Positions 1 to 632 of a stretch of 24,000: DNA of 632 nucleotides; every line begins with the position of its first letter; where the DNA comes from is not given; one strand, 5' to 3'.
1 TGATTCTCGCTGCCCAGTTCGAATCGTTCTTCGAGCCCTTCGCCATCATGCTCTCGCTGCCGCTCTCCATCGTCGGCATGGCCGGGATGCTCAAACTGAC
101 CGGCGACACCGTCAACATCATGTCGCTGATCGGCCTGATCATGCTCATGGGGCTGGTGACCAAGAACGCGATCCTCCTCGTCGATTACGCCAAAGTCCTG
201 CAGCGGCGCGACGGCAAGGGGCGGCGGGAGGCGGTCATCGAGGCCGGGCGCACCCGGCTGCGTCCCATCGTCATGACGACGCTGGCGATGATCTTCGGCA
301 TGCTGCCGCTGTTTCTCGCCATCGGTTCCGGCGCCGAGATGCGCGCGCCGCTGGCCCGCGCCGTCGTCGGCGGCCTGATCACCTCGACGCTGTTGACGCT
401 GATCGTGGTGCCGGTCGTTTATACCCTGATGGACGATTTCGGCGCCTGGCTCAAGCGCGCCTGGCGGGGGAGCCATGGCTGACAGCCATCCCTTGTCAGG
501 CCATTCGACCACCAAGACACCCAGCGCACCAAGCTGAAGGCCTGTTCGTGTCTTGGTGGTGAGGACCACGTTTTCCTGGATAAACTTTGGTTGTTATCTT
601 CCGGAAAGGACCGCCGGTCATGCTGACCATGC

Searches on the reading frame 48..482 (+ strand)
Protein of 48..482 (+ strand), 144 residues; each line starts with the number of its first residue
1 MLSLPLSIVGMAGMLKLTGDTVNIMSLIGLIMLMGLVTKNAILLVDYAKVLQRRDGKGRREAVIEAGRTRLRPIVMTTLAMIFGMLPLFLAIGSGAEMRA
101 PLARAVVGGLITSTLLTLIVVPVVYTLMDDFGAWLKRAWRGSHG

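Call 30: search_protein_families(library=pfam, proteins=[window:48-482:+], max_evalue=0.001)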
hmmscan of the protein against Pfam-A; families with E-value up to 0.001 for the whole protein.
window:48-482:+ (144 aa): 1 family
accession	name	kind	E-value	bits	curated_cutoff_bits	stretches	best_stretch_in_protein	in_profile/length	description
PF00873.25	ACR_tran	-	1e-45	156.4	28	1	1-128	893-1020/1021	AcrB/AcrD/AcrF family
